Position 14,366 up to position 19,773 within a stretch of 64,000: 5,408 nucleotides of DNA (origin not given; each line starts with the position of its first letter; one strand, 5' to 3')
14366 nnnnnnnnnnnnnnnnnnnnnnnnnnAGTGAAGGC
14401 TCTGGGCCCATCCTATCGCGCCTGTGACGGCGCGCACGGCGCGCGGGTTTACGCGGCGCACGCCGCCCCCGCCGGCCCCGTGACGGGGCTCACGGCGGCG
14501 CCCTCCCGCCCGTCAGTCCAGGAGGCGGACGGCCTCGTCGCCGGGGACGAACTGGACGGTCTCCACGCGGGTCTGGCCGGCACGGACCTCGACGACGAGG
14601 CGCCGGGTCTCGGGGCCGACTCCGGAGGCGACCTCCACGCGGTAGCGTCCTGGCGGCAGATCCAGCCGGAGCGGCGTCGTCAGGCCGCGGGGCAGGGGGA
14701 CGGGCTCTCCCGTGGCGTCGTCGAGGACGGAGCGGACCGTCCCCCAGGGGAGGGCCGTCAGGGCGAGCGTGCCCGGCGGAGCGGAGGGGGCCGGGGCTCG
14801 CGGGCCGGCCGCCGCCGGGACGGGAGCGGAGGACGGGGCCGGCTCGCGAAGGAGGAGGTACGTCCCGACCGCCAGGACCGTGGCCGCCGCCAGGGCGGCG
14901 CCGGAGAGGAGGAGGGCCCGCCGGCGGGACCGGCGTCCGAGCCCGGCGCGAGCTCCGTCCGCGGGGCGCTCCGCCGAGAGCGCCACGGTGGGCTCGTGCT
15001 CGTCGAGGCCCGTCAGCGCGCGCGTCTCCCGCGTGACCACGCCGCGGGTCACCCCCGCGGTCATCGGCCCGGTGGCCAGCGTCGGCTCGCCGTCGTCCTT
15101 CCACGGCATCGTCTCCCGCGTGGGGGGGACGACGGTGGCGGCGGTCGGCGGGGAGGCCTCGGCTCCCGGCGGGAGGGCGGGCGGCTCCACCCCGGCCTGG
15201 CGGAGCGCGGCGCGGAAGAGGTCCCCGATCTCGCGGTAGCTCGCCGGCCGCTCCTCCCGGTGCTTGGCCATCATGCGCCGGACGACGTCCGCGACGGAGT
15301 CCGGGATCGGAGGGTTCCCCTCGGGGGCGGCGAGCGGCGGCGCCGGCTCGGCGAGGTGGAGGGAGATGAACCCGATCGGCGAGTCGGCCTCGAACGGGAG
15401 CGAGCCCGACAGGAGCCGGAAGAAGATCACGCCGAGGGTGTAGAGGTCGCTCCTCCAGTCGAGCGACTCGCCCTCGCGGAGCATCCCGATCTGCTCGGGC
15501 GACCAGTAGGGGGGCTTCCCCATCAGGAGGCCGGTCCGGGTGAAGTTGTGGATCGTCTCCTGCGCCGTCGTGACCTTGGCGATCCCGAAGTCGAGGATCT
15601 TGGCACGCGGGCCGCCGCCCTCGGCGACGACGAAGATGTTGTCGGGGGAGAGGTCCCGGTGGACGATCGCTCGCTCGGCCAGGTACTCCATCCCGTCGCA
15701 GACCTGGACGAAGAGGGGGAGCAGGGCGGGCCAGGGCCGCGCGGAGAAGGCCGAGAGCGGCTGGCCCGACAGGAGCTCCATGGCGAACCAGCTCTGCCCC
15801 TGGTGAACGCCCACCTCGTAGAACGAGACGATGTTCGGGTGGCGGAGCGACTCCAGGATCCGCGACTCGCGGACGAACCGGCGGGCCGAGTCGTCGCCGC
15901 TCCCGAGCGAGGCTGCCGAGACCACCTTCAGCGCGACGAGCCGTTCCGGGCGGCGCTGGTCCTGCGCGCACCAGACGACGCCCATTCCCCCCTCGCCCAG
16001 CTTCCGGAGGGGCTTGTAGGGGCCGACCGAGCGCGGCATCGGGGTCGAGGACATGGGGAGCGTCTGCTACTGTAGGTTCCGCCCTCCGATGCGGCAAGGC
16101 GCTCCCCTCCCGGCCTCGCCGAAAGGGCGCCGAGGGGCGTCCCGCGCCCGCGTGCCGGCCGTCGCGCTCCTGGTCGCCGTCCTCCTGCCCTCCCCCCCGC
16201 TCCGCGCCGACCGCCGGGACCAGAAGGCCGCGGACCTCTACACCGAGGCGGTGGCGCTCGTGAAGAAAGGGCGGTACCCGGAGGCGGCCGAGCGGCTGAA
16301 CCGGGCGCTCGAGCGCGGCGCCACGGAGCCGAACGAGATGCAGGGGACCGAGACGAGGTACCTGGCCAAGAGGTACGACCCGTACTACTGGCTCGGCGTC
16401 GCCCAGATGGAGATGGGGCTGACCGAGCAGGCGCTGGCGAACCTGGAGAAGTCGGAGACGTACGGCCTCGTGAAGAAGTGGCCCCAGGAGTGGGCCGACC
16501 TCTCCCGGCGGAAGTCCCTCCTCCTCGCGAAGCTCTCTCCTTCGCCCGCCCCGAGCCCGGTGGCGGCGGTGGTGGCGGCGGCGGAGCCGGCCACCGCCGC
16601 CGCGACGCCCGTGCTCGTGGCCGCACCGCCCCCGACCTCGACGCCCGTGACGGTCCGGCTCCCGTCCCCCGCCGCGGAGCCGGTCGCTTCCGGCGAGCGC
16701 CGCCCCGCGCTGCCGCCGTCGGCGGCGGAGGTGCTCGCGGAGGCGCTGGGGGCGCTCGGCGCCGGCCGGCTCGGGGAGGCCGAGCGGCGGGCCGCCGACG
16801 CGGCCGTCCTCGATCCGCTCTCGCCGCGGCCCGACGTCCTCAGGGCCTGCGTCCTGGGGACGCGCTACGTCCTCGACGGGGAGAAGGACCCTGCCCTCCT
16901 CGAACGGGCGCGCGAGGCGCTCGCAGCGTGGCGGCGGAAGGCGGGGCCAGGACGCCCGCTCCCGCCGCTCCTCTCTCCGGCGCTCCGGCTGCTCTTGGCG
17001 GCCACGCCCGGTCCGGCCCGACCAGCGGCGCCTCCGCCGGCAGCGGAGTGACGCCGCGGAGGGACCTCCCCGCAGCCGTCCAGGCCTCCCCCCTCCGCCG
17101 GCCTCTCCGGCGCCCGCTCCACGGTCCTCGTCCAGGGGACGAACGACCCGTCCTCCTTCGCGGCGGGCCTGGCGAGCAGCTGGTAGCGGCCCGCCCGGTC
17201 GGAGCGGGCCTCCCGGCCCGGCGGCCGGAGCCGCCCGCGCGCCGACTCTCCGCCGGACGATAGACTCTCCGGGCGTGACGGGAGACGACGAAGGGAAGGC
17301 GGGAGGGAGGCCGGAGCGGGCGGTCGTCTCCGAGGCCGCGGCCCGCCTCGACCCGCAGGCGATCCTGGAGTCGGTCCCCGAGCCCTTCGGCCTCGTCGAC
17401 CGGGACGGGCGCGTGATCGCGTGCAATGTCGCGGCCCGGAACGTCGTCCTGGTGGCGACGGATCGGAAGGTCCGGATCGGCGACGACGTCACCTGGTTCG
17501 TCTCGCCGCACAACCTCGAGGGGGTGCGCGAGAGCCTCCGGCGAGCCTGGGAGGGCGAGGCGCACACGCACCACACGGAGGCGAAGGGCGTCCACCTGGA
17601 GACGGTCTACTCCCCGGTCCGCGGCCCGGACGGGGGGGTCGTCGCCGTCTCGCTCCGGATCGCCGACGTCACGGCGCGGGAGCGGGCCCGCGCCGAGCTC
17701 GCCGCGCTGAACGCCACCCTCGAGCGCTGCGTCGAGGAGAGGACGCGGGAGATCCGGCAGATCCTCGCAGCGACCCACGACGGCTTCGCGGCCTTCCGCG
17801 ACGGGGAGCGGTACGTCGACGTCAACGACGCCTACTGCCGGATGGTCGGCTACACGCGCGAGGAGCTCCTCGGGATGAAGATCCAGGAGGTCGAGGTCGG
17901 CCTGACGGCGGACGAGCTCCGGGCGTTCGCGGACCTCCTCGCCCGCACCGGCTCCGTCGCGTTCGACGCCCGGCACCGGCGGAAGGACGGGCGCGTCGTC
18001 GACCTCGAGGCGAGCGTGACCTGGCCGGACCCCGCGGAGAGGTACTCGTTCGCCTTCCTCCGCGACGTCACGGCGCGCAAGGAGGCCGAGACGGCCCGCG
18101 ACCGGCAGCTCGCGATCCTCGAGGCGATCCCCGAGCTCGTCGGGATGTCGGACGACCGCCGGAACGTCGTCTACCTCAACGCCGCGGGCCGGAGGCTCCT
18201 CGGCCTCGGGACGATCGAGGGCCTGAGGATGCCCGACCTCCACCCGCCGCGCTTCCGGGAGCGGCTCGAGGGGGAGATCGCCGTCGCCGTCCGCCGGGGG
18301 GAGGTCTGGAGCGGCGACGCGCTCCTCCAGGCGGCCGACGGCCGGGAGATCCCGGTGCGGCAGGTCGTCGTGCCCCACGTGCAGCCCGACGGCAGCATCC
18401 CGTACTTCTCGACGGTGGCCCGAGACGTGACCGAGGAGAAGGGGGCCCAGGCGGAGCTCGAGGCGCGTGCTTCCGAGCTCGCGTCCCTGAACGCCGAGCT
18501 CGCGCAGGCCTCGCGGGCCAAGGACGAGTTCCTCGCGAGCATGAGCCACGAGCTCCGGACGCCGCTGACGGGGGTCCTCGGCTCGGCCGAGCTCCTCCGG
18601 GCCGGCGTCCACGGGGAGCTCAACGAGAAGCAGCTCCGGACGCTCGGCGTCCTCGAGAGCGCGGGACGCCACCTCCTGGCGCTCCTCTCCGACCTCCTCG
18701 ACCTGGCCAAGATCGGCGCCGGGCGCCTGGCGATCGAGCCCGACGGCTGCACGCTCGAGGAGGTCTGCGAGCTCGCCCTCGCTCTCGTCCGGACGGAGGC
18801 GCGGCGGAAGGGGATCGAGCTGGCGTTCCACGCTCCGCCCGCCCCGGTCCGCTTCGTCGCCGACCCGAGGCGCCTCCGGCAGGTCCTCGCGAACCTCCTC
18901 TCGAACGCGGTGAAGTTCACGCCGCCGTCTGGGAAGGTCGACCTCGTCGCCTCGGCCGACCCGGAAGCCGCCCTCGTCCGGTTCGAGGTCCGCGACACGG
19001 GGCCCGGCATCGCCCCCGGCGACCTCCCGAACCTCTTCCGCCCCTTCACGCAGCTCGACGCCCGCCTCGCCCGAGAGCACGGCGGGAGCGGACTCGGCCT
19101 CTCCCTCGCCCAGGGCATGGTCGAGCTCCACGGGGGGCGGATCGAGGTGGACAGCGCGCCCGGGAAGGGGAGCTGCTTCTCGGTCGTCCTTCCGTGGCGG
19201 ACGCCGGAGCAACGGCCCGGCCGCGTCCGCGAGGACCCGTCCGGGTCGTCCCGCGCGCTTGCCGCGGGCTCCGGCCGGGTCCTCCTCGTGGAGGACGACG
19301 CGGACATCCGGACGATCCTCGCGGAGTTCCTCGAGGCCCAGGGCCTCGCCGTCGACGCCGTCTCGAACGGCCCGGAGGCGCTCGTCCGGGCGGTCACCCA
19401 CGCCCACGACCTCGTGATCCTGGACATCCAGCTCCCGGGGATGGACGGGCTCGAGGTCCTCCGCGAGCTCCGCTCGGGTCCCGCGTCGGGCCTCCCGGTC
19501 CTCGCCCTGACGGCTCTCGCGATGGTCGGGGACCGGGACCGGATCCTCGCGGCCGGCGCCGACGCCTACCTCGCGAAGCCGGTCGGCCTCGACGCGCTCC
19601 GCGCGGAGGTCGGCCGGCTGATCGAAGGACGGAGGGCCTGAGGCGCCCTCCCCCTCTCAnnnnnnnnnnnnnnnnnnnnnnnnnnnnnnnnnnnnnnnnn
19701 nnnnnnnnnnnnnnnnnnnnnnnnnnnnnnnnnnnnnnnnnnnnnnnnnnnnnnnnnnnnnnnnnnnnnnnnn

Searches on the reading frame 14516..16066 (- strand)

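Call 26: search_protein_families(library=pfam, proteins=[window:14516-16066:-], max_evalue=0.00001)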
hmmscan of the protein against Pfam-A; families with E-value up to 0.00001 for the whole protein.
window:14516-16066:- (517 aa): 2 families
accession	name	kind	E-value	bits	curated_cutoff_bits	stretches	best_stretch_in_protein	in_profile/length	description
PF00069.31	Pkinase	-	2.1e-35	122.8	31.7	1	17-275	1-253/263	Protein kinase domain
PF07714.23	PK_Tyr_Ser-Thr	-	5.2e-28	98.5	23.1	1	21-275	5-250/258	Protein tyrosine and serine/threonine kinase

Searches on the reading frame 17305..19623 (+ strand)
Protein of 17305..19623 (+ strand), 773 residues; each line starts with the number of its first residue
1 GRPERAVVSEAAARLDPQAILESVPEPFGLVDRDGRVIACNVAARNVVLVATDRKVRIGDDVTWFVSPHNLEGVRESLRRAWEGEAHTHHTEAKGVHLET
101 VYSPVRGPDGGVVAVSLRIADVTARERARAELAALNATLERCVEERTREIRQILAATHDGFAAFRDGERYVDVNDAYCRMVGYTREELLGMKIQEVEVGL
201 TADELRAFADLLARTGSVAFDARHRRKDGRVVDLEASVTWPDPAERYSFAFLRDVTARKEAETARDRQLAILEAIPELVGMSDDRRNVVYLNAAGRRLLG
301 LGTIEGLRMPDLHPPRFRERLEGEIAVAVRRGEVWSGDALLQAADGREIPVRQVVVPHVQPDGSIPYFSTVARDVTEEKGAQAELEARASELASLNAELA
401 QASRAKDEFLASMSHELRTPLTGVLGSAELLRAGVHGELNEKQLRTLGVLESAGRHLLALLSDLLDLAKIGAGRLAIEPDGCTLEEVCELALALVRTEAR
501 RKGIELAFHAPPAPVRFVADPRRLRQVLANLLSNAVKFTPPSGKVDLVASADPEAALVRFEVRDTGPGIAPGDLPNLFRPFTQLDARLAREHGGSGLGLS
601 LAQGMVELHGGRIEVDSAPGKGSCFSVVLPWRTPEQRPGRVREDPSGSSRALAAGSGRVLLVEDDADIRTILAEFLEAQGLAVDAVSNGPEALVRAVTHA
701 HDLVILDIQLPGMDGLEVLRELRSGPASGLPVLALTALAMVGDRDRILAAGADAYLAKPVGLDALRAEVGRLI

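Call 26: search_protein_families(library=pfam, proteins=[window:17305-19623:+], max_evalue=0.00001)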
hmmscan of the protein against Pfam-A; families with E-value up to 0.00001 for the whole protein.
window:17305-19623:+ (773 aa): 8 families
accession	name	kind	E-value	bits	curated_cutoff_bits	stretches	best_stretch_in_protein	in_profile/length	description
PF08448.16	PAS_4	-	3.7e-34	117.7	23.1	3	21-127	1-110/110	PAS fold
PF02518.31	HATPase_c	-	1.5e-30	106.3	26.4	1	520-631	2-109/111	Histidine kinase-, DNA gyrase B-, and HSP90-like ATPase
PF00072.30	Response_reg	-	4.5e-26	91.6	30.2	1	659-769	1-110/111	Response regulator receiver domain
PF13426.13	PAS_9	-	2.9e-23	82.5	27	2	169-256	12-102/103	PAS domain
PF00989.32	PAS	-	6e-20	71.8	22.6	2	149-238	2-93/113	PAS fold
PF00512.31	HisKA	-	6.8e-20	71.3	26.9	1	405-473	1-66/66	His Kinase A (phospho-acceptor) domain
PF13188.13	PAS_8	-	2e-13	50.2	21.8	0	150-196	3-46/65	PAS domain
PF08447.18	PAS_3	-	2e-09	38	25.6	0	171-238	2-72/89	PAS fold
